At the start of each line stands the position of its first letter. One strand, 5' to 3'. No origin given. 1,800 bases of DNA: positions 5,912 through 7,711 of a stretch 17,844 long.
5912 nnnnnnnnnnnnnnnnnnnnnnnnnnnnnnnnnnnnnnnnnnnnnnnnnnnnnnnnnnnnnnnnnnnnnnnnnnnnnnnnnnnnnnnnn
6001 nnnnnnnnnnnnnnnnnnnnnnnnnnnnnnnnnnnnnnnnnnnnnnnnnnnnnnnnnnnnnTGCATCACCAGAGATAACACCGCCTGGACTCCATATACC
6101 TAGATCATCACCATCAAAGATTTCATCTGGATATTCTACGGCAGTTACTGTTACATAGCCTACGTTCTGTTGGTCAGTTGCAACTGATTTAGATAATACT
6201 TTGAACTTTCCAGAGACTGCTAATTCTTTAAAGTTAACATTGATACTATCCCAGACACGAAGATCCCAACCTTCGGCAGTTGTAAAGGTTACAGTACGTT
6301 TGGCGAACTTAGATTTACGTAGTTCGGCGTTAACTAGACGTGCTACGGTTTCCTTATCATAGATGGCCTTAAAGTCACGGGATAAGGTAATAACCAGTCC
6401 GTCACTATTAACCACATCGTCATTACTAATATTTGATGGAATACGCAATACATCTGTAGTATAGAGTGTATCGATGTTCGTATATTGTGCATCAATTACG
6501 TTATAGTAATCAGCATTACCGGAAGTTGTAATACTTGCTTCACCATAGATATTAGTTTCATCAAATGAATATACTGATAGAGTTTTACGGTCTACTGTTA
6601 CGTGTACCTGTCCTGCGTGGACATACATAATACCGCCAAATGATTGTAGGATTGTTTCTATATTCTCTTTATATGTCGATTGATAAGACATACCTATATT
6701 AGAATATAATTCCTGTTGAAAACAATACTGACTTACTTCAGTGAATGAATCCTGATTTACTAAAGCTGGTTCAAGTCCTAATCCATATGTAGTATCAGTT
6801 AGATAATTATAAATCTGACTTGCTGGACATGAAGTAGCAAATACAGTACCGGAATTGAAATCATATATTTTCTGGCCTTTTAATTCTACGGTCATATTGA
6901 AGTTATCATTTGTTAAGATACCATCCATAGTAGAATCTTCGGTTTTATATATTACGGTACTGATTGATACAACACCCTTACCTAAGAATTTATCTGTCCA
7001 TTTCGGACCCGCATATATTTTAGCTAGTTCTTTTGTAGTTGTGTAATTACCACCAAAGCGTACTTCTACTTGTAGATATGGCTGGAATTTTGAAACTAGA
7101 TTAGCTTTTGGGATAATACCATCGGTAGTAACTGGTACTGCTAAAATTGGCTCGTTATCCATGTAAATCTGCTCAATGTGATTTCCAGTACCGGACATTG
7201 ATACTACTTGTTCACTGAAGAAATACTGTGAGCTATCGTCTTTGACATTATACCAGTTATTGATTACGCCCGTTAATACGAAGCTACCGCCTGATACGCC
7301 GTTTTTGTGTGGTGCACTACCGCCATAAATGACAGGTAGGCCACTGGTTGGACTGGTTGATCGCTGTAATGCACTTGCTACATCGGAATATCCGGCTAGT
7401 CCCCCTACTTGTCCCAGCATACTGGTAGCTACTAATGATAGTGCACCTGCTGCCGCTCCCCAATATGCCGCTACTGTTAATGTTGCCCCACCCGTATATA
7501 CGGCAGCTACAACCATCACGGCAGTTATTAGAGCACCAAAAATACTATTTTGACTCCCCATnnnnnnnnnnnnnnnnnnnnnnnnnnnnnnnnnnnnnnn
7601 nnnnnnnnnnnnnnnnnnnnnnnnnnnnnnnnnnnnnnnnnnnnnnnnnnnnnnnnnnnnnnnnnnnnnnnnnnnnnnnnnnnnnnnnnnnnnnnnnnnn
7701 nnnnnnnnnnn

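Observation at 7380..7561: J-like tip protein begins with a ~60-residue Ala/Gly/Val-rich hydrophobic segment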

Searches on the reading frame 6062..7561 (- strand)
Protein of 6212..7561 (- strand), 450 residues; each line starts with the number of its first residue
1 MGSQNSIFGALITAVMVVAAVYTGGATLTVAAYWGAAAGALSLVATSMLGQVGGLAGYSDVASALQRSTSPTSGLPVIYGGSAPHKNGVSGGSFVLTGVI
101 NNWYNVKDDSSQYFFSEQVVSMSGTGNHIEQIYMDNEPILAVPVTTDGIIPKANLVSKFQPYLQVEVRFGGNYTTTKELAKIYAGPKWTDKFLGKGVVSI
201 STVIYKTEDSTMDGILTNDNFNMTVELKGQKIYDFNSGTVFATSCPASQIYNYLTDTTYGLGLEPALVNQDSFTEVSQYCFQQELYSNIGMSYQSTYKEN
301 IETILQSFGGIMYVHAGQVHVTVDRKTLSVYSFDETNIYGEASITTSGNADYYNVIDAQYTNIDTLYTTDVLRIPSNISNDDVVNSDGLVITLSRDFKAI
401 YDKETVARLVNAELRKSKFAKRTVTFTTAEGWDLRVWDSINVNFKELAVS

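Call 8: search_dna_similar(query=window:6212-7561:-, collection=phages, mode=protein, max_rows=40, rows=spread)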
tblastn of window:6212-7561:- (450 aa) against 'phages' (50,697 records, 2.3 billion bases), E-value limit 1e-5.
Records with a match: 6; places in all: 6; records where one place covers at least 80% of the query: 2.
Best place of each record, by identity: <60% 6.
By first word of the organism name: Vibrio 5; Escherichia 1.
By host as written in the record: Vibrio lentus 2; Vibrio splendidus 12B8 2; Escherichia coli 1; Vibrio harveyi 1.
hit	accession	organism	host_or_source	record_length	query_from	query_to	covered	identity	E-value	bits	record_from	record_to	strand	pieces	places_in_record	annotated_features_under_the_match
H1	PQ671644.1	Escherichia phage DCP80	Escherichia coli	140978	42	447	90%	25.2%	1e-29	128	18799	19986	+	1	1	hypothetical protein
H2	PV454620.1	Vibrio phage V6Aob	Vibrio harveyi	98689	74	443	82%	24.9%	7e-20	99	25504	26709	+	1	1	V6000032: hypothetical protein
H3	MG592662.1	Vibrio phage 2.058.O._10N.286.46.B8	Vibrio lentus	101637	95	442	77%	24.3%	4e-15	84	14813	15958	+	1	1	coil containing protein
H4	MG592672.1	Vibrio phage 3.058.O._10N.286.46.B8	Vibrio lentus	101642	95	442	77%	24.3%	4e-15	84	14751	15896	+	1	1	fibronectin type III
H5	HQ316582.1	Vibrio phage henriette 12B8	Vibrio splendidus 12B8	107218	95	378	63%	26.1%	1e-16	89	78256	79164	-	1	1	hypothetical protein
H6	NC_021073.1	Vibrio phage henriette 12B8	Vibrio splendidus 12B8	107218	95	378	63%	26.1%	1e-16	89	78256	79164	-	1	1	hypothetical protein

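Call 9: find_homologous_proteins(query=window:6212-7561:-, max_evalue=0.001)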
Query window:6212-7561:- (450 aa): 11 proteins with E <= 0.001 among 8000 candidates.
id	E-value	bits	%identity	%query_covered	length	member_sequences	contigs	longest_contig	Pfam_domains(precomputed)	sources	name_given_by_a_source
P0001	3.5e-245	832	82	100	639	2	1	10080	PF00041.28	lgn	-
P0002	5.6e-227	772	76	100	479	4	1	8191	-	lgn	-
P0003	3.8e-178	611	62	98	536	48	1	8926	-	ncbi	ncbi:TPA: fibronectin type III domain-containing protein, partial [Escherichia coli]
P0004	3.1e-176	605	62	98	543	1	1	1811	-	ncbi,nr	ncbi:fibronectin type III domain-containing protein, partial [Salmonella enterica]|nr:fibronectin ty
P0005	7.7e-175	600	61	99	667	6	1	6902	PF00041.28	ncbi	ncbi:phage tail protein, partial [Enterobacter roggenkampii]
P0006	8.7e-174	597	60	98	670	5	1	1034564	PF00041.28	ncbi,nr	ncbi:phage tail protein [Enterobacter roggenkampii]|nr:fibronectin type III domain-containing protei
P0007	5.6e-128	446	54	84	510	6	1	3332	-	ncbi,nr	ncbi:fibronectin type III domain-containing protein, partial [Escherichia coli]|nr:fibronectin type 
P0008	1.6e-113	398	60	68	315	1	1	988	-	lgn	-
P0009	8.0e-102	360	65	57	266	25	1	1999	-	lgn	-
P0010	3.6e-87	311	62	51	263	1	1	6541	-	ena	-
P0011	4.0e-49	186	71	28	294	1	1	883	PF00041.28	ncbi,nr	ncbi:fibronectin type III domain-containing protein, partial [Escherichia coli]|nr:fibronectin type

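Call 10: get_annotated_region(hit=H1, flank=6000)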
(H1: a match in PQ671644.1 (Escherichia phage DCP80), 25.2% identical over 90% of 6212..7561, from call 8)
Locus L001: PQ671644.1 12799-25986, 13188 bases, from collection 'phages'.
description: Escherichia phage DCP80, complete genome.
organism: Escherichia phage DCP80 (NCBI taxid 3396873)
taxonomy: Viruses; Duplodnaviria; Heunggongvirae; Uroviricota; Caudoviricetes; Straboviridae; Tevenvirinae; Gaprivervirus
host: Escherichia coli; source: -; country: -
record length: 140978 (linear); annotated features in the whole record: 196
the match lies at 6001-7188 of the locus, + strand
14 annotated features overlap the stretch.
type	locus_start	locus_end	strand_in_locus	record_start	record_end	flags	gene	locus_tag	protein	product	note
CDS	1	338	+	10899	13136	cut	-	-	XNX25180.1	hypothetical protein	-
CDS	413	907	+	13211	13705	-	-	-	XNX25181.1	hypothetical protein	-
CDS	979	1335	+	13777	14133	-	-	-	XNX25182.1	hypothetical protein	-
CDS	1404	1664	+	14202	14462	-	-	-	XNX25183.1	hypothetical protein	-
CDS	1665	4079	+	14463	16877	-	-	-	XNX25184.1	hypothetical protein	-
CDS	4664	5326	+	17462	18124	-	-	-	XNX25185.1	hypothetical protein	-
CDS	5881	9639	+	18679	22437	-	-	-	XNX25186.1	hypothetical protein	-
CDS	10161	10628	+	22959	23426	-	-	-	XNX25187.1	recombination endonuclease VII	-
CDS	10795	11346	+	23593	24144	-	-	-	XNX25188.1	hypothetical protein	-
CDS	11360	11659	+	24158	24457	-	-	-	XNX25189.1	hypothetical protein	-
CDS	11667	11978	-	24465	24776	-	-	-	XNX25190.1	hypothetical protein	-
CDS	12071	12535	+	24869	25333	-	-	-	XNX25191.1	endolysin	-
CDS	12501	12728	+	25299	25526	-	-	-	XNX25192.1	hypothetical protein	-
CDS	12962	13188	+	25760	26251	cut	-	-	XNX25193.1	hypothetical protein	-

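Call 15: search_protein_families(library=pfam, proteins=[L001:5881-6240:+, P0006], max_evalue=10)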
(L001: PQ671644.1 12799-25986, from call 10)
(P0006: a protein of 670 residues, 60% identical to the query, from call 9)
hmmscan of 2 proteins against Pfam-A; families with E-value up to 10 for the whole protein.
L001:5881-6240:+ (120 aa): 1 family
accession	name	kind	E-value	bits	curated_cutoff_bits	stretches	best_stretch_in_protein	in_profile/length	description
PF10112.14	Halogen_Hydrol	-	0.14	12.5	29.8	1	6-59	2-55/191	5-bromo-4-chloroindolyl phosphate hydrolysis protein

P0006 (670 aa): 4 families
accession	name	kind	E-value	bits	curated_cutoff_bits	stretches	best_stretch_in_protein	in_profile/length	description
PF13550.12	Phage-tail_3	-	6.4e-06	26.6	23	1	295-448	4-152/164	Putative phage tail protein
PF00041.27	fn3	-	2.2e-05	25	25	1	505-586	2-74/84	Fibronectin type III domain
PF25059.1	FN3_DSCAM-DSCAML_C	-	0.0023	18.7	39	1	535-593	20-77/89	DSCAM/DSCAML C-terminal Fn3-like domain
PF09967.15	DUF2201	-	0.14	12.7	26.4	1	296-357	18-73/123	VWA-like domain (DUF2201)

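Call 61: get_annotated_region(hit=H2, flank=2500)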
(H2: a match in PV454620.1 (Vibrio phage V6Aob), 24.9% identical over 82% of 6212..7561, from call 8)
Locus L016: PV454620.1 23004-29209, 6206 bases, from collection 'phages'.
description: Vibrio phage V6Aob, complete genome.
organism: Vibrio phage V6Aob (NCBI taxid 3415737)
taxonomy: Viruses
host: Vibrio harveyi; source: surface seawater; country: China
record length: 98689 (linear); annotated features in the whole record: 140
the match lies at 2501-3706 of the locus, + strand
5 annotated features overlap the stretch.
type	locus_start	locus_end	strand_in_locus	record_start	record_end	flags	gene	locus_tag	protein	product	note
CDS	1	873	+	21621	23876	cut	V6000028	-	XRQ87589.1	tail length tape measure protein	-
CDS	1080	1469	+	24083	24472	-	V6000029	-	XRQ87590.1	hypothetical protein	-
CDS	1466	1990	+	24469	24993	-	V6000030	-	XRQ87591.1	hypothetical protein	-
CDS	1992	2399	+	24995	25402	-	V6000031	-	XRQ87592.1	hypothetical protein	-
CDS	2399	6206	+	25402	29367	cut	V6000032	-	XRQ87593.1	hypothetical protein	-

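Call 62: get_annotated_region(hit=H3, flank=2500)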
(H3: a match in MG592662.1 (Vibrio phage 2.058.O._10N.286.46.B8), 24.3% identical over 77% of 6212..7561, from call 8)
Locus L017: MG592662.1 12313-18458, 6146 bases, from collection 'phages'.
description: Vibrio phage 2.058.O._10N.286.46.B8, partial genome.
organism: Vibrio phage 2.058.O._10N.286.46.B8 (NCBI taxid 1881377)
taxonomy: Viruses; Duplodnaviria; Heunggongvirae; Uroviricota; Caudoviricetes
host: Vibrio lentus; source: iron chloride precipitation of 0.2um-filtered seawater, resuspended in oxalate solution; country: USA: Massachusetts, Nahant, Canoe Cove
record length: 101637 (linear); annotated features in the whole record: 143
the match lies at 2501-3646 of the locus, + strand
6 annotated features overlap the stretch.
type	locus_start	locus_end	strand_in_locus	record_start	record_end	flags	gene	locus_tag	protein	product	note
CDS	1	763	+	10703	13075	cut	-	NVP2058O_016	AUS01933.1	TMhelix containing protein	NVP2058O_016; tara_best_match:OM-RGC.v1.000390438; cvp_best_match:CAMPEP_0000023934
CDS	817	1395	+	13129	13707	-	-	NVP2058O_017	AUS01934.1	hypothetical protein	NVP2058O_017; tara_best_match:OM-RGC.v1.015182554; cvp_best_match:CAMPEP_0000024104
CDS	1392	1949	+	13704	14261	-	-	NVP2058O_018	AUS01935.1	hypothetical protein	NVP2058O_018; tara_best_match:OM-RGC.v1.018672590; cvp_best_match:CAMPEP_0000024170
CDS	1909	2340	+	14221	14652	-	-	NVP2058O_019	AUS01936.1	hypothetical protein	NVP2058O_019; tara_best_match:OM-RGC.v1.027063511; cvp_best_match:CAMPEP_0000024012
CDS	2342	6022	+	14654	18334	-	-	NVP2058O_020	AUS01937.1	coil containing protein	NVP2058O_020; tara_best_match:OM-RGC.v1.000076332; cvp_best_match:CAMPEP_0000023984; egg:ENOG410ZVP9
CDS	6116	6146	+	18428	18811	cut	-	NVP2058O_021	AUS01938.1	hypothetical protein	NVP2058O_021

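Call 71: predict_structure(alignment_id=A2)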
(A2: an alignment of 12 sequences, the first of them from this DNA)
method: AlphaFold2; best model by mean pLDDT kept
length: 500 residues; sequences in the alignment: 12
mean_pLDDT: 64.0   pTM: 0.68
mean pLDDT of the five models: 64.0, 58.6, 54.5, 51.8, 45.9
residues with pLDDT >= 90: 19; 70-90: 233; 50-70: 120; < 50: 128
segments of 3 or more residues with pLDDT < 50: 1-74, 84-91, 190-193, 348-354, 378-392, 484-500
pLDDT, mean of each block of 10 residues (from residue 1): 25 25 25 25 23 21 24 58 49 61 53 74 80 83 89 91 85 67 64 63 77 61 77 87 88 79 83 88 77 62 81 80 75 82 62 56 57 54 40 62 73 63 82 83 83 83 66 80 44 30
secondary structure, 60 per line:
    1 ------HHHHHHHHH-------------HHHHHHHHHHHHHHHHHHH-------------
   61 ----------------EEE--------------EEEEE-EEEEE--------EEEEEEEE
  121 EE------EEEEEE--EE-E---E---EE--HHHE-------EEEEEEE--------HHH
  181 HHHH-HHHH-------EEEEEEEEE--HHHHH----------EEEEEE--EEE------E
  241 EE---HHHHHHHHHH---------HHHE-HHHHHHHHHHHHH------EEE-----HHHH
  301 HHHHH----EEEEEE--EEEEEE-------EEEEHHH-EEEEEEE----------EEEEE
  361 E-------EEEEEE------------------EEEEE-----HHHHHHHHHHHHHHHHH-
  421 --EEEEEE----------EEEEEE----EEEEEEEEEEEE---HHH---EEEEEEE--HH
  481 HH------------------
elements in order: H7-15 H29-47 E77-79 E94-98 E100-104 E113-122 E129-134 E163-169 H178-184 H186-189 E197-205 H208-212 E223-228 E231-233 E240-242 H246-255 H270-282 E289-291 H297-305 E310-315 E318-323 E331-334 E339-345 E356-361 E369-374 E393-397 H403-419 E423-428 E439-444 E449-460 E470-476 H479-482

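Call 73: fold_search(model_id=the predicted structure, library=pdb)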
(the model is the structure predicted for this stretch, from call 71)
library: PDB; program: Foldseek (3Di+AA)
matches with E <= 10: 934; with E <= 0.001: 49
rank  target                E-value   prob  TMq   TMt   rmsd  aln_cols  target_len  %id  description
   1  7zqp_b                1.8e-20  1.00  0.62  0.44   4.7       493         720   13  Tail tip of siphophage T5 : open cone after interaction with bacterial receptor FhuA (released 2023-02-08)
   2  8hqz_A                5.4e-20  1.00  0.61  0.35   5.8       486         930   13  Baseplate of DT57C bacteriophage in the full state (released 2023-12-13)
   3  7zhj_b                2.8e-19  1.00  0.60  0.34   6.4       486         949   13  Tail tip of siphophage T5 : tip proteins (released 2023-02-08)
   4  9ioz_J                1.0e-16  1.00  0.59  0.38   6.6       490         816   14  Structure of the bacteriophage T5 tail tip complex (released 2024-09-04)
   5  9ioz_L                3.0e-16  1.00  0.59  0.38   5.7       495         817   14  Structure of the bacteriophage T5 tail tip complex (released 2024-09-04)
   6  8vjh_A                3.7e-16  1.00  0.55  0.37   7.5       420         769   16  Cryo-EM of tail-tip of bacteriophage Chi (released 2024-10-02)
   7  8rk3_b                2.0e-15  1.00  0.54  0.38  10.5       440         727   13  Bacteriophage JBD30 baseplate - composite structure (released 2024-08-14)
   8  8xcg_Z                1.1e-14  1.00  0.44  0.38  16.5       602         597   11  Tail tip complex of bacteriophage lambda in the open state (released 2024-05-01)
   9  8k35_A                2.3e-14  1.00  0.48  0.29  18.1       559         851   10  Structure of the bacteriophage lambda tail tip complex (released 2023-11-15)
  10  8iyk_F                6.6e-14  1.00  0.46  0.28  18.2       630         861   10  Tail tip conformation 1 of phage lambda tail (released 2023-10-18)
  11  9l9p_S                7.4e-14  1.00  0.44  0.28  17.3       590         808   14  Cryo-EM structure of bacteriophage T1 tail tip complex (released 2025-03-12)
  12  8xcg_J                7.9e-14  1.00  0.45  0.38  15.7       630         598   11  Tail tip complex of bacteriophage lambda in the open state (released 2024-05-01)
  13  9e7m_Ja               8.8e-14  1.00  0.42  0.26  18.5       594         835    9  In situ cryoEM structure of bacteriophage Ur-lambda tail tip complex (released 2025-11-05)
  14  8xcg_F                1.1e-13  1.00  0.44  0.37  15.6       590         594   11  Tail tip complex of bacteriophage lambda in the open state (released 2024-05-01)
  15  9occ_E                2.7e-13  1.00  0.46  0.32   5.1       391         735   12  Sf11 bacteriophage tail (released 2025-11-12)
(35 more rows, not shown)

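Call 79: search_protein_families(library=pfam, proteins=[L001:5463-5879:+, L016:1992-2399:+, L017:1909-2340:+], max_evalue=10)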
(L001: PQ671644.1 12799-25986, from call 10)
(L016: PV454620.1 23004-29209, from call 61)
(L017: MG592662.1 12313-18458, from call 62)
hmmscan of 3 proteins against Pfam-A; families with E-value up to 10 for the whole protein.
L001:5463-5879:+ (138 aa): 3 families
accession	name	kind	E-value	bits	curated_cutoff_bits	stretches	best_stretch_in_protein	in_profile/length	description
PF22262.2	DUF6950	-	9.9e-14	52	27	1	10-120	11-119/134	Domain of unknown function (DUF6950)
PF03853.21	YjeF_N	-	0.085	13.3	24.9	1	35-59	103-127/169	YjeF-related protein N-terminus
PF03295.19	Pox_TAA1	-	0.17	12.2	27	1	2-24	22-44/63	Poxvirus trans-activator protein A1 C-terminal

L016:1992-2399:+ (135 aa): 1 family
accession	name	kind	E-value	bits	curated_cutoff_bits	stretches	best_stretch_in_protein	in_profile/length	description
PF22262.2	DUF6950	-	3.2e-08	34.2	27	1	11-112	12-116/134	Domain of unknown function (DUF6950)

L017:1909-2340:+ (143 aa): 1 family
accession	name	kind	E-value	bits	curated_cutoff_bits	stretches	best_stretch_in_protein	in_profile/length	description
PF22262.2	DUF6950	-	2.5e-08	34.5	27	1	20-119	13-117/134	Domain of unknown function (DUF6950)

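Call 84: find_encoding_contigs(protein=P0006, flank=8000, max_places=3)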
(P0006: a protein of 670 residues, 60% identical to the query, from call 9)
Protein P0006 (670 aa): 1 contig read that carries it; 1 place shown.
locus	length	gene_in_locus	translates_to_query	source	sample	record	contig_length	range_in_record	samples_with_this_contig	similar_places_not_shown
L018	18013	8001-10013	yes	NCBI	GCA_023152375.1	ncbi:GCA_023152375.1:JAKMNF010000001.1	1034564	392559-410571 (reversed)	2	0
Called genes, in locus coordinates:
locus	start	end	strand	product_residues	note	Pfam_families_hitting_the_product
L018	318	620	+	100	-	-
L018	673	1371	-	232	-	-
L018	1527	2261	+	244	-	-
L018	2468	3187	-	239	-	-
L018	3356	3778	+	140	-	PF07471:Phage_Nu1 (faint)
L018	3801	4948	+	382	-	PF01527:HTH_Tnp_1, PF13276:HTH_21, PF00665:rve, PF13683:rve_3, PF13333:rve_2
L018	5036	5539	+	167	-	-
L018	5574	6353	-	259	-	PF05277:DUF726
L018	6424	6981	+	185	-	-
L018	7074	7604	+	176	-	-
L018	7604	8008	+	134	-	PF22262:DUF6950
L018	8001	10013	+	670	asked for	PF00041:fn3 (faint)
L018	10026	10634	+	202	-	-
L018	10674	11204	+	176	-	PF09327:Phage_Tail_Tip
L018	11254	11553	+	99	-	-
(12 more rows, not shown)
